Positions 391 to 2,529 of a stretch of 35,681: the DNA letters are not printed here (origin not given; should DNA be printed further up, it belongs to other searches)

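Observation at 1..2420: att-proximal lysogenic-conversion cargo: O-antigen-type acyltransferase next to a tRNA-Thr fragment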

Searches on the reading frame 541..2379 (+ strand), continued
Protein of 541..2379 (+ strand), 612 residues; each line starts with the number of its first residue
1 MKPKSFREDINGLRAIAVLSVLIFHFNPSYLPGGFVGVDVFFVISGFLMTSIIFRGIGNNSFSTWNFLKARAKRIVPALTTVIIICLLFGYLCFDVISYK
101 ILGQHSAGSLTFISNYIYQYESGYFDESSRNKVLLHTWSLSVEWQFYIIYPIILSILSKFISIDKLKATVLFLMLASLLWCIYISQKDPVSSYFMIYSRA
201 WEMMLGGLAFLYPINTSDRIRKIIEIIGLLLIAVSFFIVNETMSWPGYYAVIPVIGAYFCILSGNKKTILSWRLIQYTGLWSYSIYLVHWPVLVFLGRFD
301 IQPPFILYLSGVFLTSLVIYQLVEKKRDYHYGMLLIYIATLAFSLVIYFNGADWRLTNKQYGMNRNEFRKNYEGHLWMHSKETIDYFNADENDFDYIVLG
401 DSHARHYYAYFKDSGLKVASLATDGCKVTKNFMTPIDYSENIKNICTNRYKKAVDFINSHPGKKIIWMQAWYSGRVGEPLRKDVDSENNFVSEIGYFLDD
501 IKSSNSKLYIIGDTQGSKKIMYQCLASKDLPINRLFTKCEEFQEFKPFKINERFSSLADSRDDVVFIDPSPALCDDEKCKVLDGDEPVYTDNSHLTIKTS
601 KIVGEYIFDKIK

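Call 31: find_homologous_proteins(query=window:541-2376:+, max_evalue=1e-10)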
Query window:541-2376:+ (612 aa): 7990 proteins with E <= 1e-10 among 8000 candidates; the best 120 are listed.
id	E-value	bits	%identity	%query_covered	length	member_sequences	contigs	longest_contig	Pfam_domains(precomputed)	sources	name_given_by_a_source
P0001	0.0e+0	1405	100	100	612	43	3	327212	PF01757.29,PF19040.7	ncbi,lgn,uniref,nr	ncbi:acyltransferase family protein [Morganella morganii]|uniref:acyltransferase family protein n=1 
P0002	7.2e-260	882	62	99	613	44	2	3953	PF01757.29,PF19040.7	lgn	-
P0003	2.9e-250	850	59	100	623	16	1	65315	PF01757.29,PF19040.7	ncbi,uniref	ncbi:acyltransferase family protein, partial [Enterobacter kobei]|uniref:acyltransferase family prot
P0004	2.2e-242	824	57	100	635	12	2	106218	PF01757.29,PF19040.7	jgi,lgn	-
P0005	6.4e-239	813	57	100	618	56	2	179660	PF01757.29,PF19040.7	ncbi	ncbi:acyltransferase family protein [Citrobacter amalonaticus]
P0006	1.6e-234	798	57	100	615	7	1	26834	PF01757.29,PF19040.7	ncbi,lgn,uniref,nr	ncbi:acyltransferase family protein [Proteus penneri]|uniref:acyltransferase family protein n=1 Tax=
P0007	4.1e-233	794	56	100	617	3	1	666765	PF01757.29,PF19040.7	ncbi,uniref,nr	ncbi:acyltransferase family protein [Proteus vulgaris]|uniref:acyltransferase family protein n=1 Tax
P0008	5.1e-215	734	53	100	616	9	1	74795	PF01757.29,PF19040.7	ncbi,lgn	-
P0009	1.9e-210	719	53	100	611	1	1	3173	PF01757.29,PF19040.7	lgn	-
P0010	3.3e-209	715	52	100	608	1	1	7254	PF01757.29,PF19040.7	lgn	-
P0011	2.0e-208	712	51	100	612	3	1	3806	PF01757.29,PF19040.7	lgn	-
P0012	4.0e-205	701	52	100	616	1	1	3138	PF01757.29,PF19040.7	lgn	-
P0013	2.1e-204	699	51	100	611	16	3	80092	PF01757.29,PF19040.7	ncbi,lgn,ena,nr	ncbi:acyltransferase [Escherichia coli]|nr:acyltransferase [Escherichia coli]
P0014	2.0e-202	692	51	100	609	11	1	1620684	PF01757.29,PF19040.7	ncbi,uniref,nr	ncbi:acyltransferase [Morganella morganii subsp. morganii]|uniref:acyltransferase family protein n=1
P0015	9.5e-202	690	51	100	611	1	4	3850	PF01757.29,PF19040.7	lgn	-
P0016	1.2e-199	683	50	100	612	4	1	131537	PF01757.29,PF19040.7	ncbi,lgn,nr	ncbi:TPA: acyltransferase [Enterobacter kobei]|nr:acyltransferase [Enterobacter kobei]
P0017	6.7e-196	671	49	99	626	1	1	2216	PF01757.29,PF19040.7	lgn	-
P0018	2.2e-195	669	50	100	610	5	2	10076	PF01757.29,PF19040.7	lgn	-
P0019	2.3e-195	669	50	100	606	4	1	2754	PF01757.29,PF19040.7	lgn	-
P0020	5.6e-192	658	49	100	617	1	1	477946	PF01757.29,PF19040.7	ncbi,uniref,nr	ncbi:putative acetyltransferase [Xenorhabdus vietnamensis]|uniref:Putative acetyltransferase n=1 Tax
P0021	4.2e-191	655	51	100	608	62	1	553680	PF01757.29,PF19040.7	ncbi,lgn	ncbi:TPA: acyltransferase family protein [Proteus mirabilis]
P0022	9.2e-190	650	51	99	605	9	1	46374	PF01757.29,PF19040.7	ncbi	-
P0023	2.2e-185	636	50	100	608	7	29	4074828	PF01757.29,PF19040.7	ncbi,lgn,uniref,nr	ncbi:acyltransferase family protein [Proteus mirabilis]|uniref:acyltransferase family protein n=2 Ta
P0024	7.9e-185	634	48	99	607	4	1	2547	PF01757.29,PF19040.7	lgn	-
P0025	2.3e-182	626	48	100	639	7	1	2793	PF01757.29,PF19040.7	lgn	-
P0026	8.4e-182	624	48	100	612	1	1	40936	PF01757.29,PF19040.7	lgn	-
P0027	1.6e-180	620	48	100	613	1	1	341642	PF01757.29,PF19040.7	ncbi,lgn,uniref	ncbi:acyltransferase family protein [Aeromonas sanarellii]|uniref:acyltransferase family protein n=1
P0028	5.4e-178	612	47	100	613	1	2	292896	PF01757.29,PF19040.7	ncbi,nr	ncbi:acyltransferase family protein [Xenorhabdus thuongxuanensis]|nr:acyltransferase family protein 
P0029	1.2e-176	607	47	100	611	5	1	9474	PF01757.29,PF19040.7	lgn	-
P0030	8.8e-174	598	46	99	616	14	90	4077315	PF01757.29,PF19040.7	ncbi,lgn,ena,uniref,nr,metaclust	ncbi:TPA: acyltransferase family protein [Proteus mirabilis]|uniref:acyltransferase family protein n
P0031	7.1e-173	595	46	100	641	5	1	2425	PF01757.29,PF19040.7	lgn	-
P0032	1.4e-172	594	45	100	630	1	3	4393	PF01757.29,PF19040.7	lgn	-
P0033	3.5e-172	592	46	100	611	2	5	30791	PF01757.29,PF19040.7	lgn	-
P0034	3.9e-171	589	46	100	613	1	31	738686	PF01757.29,PF19040.7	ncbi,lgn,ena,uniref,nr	ncbi:TPA: acyltransferase [Proteus mirabilis]|uniref:acyltransferase family protein n=2 Tax=Proteus 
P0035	6.1e-171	588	46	100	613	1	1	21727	PF01757.29,PF19040.7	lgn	-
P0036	1.1e-170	587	46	100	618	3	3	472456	PF01757.29,PF19040.7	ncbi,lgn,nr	ncbi:acyltransferase [Proteus mirabilis]|nr:acyltransferase [Proteus mirabilis]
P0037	1.4e-170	587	46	100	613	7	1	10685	PF01757.29,PF19040.7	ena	-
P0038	4.2e-170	585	46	100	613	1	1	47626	PF01757.29,PF19040.7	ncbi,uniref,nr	ncbi:acyltransferase family protein [Xenorhabdus anantnagensis]|uniref:Acyltransferase family protei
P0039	6.7e-170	585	46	100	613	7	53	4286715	PF01757.29,PF19040.7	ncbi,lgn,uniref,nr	ncbi:acyltransferase family protein [Proteus mirabilis]|uniref:acyltransferase family protein n=6 Ta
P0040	2.0e-169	583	45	100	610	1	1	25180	PF01757.29,PF19040.7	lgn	-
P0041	3.3e-169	583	47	97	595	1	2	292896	PF01757.29,PF19040.7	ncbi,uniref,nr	ncbi:putative acetyltransferase [Xenorhabdus thuongxuanensis]|uniref:Putative acetyltransferase n=2 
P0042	4.5e-169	582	46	100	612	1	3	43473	PF01757.29,PF19040.7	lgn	-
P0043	5.4e-169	582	46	100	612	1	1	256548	PF01757.29,PF19040.7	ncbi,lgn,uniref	ncbi:acyltransferase family protein [Proteus mirabilis]|uniref:acyltransferase family protein n=1 Ta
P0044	2.5e-168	580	45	100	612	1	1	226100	PF01757.29,PF19040.7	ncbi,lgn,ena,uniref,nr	ncbi:acyltransferase family protein [Proteus sp. G2609]|uniref:acyltransferase family protein n=1 Ta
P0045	2.7e-168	580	47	99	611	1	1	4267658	PF01757.29,PF19040.7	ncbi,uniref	ncbi:acyltransferase family protein [Dryocola sp. BD586]|uniref:acyltransferase family protein n=1 T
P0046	3.6e-168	579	45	100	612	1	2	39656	PF01757.29,PF19040.7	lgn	-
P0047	3.8e-168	579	45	100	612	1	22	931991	PF01757.29,PF19040.7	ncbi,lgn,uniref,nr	ncbi:acyltransferase [Proteus mirabilis]|uniref:acyltransferase family protein n=1 Tax=Proteus mirab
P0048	5.2e-168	579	46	100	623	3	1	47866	PF01757.29,PF19040.7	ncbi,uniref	ncbi:acyltransferase family protein [Citrobacter telavivensis]|uniref:acyltransferase family protein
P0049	6.6e-168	578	45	100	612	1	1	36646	PF01757.29,PF19040.7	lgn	-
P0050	8.5e-168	578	45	100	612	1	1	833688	PF01757.29,PF19040.7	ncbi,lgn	ncbi:TPA: acyltransferase family protein [Proteus mirabilis]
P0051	8.7e-168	578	45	100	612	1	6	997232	PF01757.29,PF19040.7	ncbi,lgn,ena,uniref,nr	ncbi:acyltransferase family protein [Proteus sp. G4380]|uniref:acyltransferase family protein n=1 Ta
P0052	1.1e-167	578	44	100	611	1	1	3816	PF01757.29,PF19040.7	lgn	-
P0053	1.9e-167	577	46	100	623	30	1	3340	PF01757.29,PF19040.7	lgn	-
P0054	2.1e-167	577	45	100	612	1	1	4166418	PF01757.29,PF19040.7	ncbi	ncbi:acyltransferase family protein [Proteus vulgaris]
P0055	5.9e-167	575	43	100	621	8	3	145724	PF01757.29,PF19040.7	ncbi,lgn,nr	ncbi:TPA: acyltransferase [Escherichia coli]|nr:acyltransferase [Escherichia coli] HCJ9156485.1 acyl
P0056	6.4e-166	572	45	100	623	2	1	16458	PF01757.29,PF19040.7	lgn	-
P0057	1.4e-165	571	45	100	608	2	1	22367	PF01757.29,PF19040.7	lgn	-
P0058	1.6e-165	570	45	100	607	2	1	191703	PF01757.29,PF19040.7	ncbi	ncbi:acyltransferase family protein [Providencia rettgeri]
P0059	2.3e-165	570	45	100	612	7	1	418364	PF01757.29,PF19040.7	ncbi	-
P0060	8.9e-165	568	44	100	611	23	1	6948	PF01757.29,PF19040.7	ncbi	-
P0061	2.7e-164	566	46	100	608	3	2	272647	PF01757.29,PF19040.7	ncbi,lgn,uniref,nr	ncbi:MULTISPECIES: acyltransferase family protein [unclassified Providencia]|uniref:acyltransferase 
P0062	4.3e-164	566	45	100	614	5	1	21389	PF01757.29,PF19040.7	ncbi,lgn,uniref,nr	ncbi:acyltransferase family protein [Proteus mirabilis]|uniref:acyltransferase family protein n=2 Ta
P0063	6.2e-164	565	44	100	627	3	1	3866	PF01757.29,PF19040.7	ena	-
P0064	9.2e-164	565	46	100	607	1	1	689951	PF01757.29,PF19040.7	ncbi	ncbi:TPA: acyltransferase family protein [Proteus mirabilis]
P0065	1.6e-163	564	43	100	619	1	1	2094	PF01757.29,PF19040.7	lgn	-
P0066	2.0e-163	563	45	100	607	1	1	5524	PF01757.29,PF19040.7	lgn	-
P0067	1.5e-162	561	45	99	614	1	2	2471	PF01757.29,PF19040.7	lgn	-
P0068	7.5e-162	558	45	100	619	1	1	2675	PF01757.29,PF19040.7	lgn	-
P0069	2.0e-161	557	47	100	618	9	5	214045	PF01757.29,PF19040.7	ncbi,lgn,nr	ncbi:TPA: acyltransferase [Proteus mirabilis]|nr:acyltransferase [Proteus mirabilis] HAU5581041.1 ac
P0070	4.9e-161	556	45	100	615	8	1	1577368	PF01757.29,PF19040.7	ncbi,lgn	ncbi:TPA: acyltransferase family protein [Morganella morganii]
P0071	6.6e-161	555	43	100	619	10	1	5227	PF01757.29,PF19040.7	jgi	-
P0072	1.7e-160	554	44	100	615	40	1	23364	PF01757.29,PF19040.7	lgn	-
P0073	2.0e-160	554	45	100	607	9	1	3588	PF01757.29,PF19040.7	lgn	-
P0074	2.0e-160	554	44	100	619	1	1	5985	PF01757.29,PF19040.7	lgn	-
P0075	6.2e-160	552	45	100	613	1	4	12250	PF01757.29,PF19040.7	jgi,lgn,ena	-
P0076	9.0e-160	551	44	99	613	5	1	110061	PF01757.29,PF19040.7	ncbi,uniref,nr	ncbi:acyltransferase family protein [Pseudomonas proteolytica]|uniref:acyltransferase family protein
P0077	1.6e-159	551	44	100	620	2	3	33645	PF01757.29,PF19040.7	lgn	-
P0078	3.1e-159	550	44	98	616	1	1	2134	PF01757.29,PF19040.7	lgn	-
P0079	3.2e-159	550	45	100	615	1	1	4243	PF01757.29,PF19040.7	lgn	-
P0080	5.7e-159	549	45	100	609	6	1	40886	PF01757.29,PF19040.7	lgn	-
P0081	8.7e-159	548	44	100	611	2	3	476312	PF01757.29,PF19040.7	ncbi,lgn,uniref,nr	ncbi:TPA: acyltransferase [Proteus mirabilis]|uniref:acyltransferase family protein n=1 Tax=Proteus 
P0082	2.4e-158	547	43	100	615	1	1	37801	PF01757.29,PF19040.7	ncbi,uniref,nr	ncbi:acyltransferase family protein [Xenorhabdus bovienii]|uniref:acyltransferase family protein n=1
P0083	3.2e-158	546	47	100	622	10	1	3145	PF01757.29,PF19040.7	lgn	-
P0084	8.2e-158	545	44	99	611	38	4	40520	PF01757.29,PF19040.7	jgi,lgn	jgi:peptidoglycan/LPS O-acetylase OafA/YrhL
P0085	1.9e-157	544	44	100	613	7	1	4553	PF01757.29,PF19040.7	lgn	-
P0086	4.0e-157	543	44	99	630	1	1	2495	PF01757.29,PF19040.7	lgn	-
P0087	4.0e-157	543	41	100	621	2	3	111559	PF01757.29,PF19040.7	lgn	-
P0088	6.6e-157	542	45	100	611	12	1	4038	PF01757.29,PF19040.7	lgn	-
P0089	8.0e-157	542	44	99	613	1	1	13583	PF01757.29,PF19040.7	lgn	-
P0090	1.5e-156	541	43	99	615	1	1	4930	PF01757.29,PF19040.7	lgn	-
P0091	1.8e-156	540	44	100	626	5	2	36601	PF01757.29,PF19040.7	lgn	-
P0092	2.5e-156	540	44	100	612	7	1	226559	PF01757.29,PF19040.7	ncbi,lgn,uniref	ncbi:acyltransferase family protein [Proteus terrae]|uniref:acyltransferase family protein n=1 Tax=P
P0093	2.8e-156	540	41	100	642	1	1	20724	PF01757.29,PF19040.7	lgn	-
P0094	4.0e-156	539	45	100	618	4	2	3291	PF01757.29,PF19040.7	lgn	-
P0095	3.6e-155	536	45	100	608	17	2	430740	PF01757.29,PF19040.7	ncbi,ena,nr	ncbi:acyltransferase [Proteus mirabilis]|nr:acyltransferase [Proteus mirabilis]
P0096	4.0e-155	536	43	99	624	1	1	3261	PF01757.29,PF19040.7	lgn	-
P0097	1.1e-154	535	43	100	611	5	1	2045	PF01757.29,PF19040.7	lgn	-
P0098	1.6e-154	534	45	100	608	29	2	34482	PF01757.29,PF19040.7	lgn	-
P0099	3.9e-153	529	43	99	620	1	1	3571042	PF01757.29,PF19040.7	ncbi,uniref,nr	ncbi:acyltransferase family protein [Acinetobacter shaoyimingii]|uniref:Acyltransferase n=1 Tax=Acin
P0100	4.1e-153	529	45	100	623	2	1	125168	PF01757.29,PF19040.7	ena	-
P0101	6.4e-153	529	44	100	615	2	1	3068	PF01757.29,PF19040.7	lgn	-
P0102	9.0e-153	528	41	98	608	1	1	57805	PF01757.29,PF19040.7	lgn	-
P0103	5.6e-152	526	46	93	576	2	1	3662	PF01757.29,PF19040.7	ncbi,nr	ncbi:TPA: acyltransferase, partial [Citrobacter amalonaticus]|nr:acyltransferase [Citrobacter amalon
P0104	7.4e-152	525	43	100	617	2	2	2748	PF01757.29,PF19040.7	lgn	-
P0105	6.0e-151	522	41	100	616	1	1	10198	PF01757.29,PF19040.7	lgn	-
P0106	1.7e-150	521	44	100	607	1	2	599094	PF01757.29,PF19040.7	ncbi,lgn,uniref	ncbi:acyltransferase family protein [Proteus vulgaris]|uniref:acyltransferase family protein n=1 Tax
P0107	2.0e-149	517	44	100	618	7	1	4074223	PF01757.29,PF19040.7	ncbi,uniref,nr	ncbi:acyltransferase family protein [Morganella morganii]|uniref:acyltransferase family protein n=1 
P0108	1.2e-148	515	44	100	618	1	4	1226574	PF01757.29,PF19040.7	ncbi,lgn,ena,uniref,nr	ncbi:acyltransferase family protein [Morganella morganii]|uniref:acyltransferase family protein n=1 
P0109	9.7e-148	512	44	100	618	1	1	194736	PF01757.29,PF19040.7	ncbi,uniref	ncbi:acyltransferase family protein [Morganella morganii]|uniref:acyltransferase family protein n=1 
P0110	1.4e-147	511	44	100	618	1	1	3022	PF01757.29,PF19040.7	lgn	-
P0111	1.6e-147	511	44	100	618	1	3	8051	PF01757.29,PF19040.7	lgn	-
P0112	4.2e-147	510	42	99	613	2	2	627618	PF01757.29,PF19040.7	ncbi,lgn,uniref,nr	ncbi:acyltransferase family protein [Vibrio lentus]|uniref:acyltransferase family protein n=1 Tax=Vi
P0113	1.1e-146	508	41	100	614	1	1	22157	PF01757.29,PF19040.7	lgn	-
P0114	1.8e-146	507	42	99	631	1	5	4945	PF01757.29,PF19040.7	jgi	-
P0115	3.9e-146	506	42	100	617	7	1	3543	PF01757.29,PF19040.7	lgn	-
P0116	1.9e-145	504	42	99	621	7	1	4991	PF01757.29,PF19040.7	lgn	-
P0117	2.8e-145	504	56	68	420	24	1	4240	PF01757.29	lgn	-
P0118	4.0e-145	503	39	99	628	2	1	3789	PF01757.29,PF19040.7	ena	-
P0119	7.0e-145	502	41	99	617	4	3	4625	PF01757.29,PF19040.7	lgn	-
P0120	1.0e-144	502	43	99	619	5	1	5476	PF01757.29,PF19040.7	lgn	-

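Call 37: find_related_loci(query=window:541-2376:+, collection=viral_contigs, flank=10000)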
Query window:541-2376:+ (612 aa) in viral_contigs; peptide patterns used: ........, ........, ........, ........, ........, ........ (x = any residue, [..] = any of these).
38 stretches matched a pattern; 34 encode a relative of the query (tblastn E <= 1e-3); 34 distinct loci.
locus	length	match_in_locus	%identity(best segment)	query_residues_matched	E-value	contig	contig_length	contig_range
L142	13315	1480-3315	100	1-612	0e+0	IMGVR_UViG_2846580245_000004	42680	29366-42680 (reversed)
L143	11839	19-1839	62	6-612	0e+0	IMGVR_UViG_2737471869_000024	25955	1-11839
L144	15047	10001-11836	57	1-612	0e+0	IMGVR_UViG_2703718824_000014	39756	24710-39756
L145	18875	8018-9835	49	1-612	0e+0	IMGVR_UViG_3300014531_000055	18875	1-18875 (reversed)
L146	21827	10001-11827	46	1-608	4e-177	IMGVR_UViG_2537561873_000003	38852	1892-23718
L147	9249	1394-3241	46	1-611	1e-168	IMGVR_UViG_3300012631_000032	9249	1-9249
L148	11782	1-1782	47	19-611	3e-163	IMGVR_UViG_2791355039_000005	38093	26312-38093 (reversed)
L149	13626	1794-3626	44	1-611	2e-156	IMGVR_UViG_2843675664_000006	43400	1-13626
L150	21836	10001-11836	46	6-611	2e-155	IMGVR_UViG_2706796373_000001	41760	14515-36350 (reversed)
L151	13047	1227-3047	46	1-612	2e-155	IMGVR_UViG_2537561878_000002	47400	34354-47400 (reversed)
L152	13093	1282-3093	40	6-607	2e-132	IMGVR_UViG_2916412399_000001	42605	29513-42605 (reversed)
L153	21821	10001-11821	46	1-612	9e-156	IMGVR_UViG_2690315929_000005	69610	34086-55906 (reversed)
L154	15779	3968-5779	46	1-603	3e-159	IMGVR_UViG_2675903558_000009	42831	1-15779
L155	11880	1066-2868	36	6-603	9e-112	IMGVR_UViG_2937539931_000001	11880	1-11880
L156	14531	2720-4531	33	6-603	2e-105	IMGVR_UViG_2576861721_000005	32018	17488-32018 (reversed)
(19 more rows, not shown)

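Call 43: search_solved_structures(query=A1, max_evalue=0.01, show_alignments=1)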
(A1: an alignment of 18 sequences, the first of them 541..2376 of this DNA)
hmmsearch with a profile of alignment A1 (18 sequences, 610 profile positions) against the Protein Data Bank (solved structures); distinct sequences matched with E-value up to 0.01: 1.
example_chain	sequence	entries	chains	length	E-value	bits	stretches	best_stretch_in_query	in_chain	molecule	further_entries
6se1_A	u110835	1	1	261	4.9e-22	81.4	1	377-608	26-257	Putative lipopolysaccharide modification acyltransferase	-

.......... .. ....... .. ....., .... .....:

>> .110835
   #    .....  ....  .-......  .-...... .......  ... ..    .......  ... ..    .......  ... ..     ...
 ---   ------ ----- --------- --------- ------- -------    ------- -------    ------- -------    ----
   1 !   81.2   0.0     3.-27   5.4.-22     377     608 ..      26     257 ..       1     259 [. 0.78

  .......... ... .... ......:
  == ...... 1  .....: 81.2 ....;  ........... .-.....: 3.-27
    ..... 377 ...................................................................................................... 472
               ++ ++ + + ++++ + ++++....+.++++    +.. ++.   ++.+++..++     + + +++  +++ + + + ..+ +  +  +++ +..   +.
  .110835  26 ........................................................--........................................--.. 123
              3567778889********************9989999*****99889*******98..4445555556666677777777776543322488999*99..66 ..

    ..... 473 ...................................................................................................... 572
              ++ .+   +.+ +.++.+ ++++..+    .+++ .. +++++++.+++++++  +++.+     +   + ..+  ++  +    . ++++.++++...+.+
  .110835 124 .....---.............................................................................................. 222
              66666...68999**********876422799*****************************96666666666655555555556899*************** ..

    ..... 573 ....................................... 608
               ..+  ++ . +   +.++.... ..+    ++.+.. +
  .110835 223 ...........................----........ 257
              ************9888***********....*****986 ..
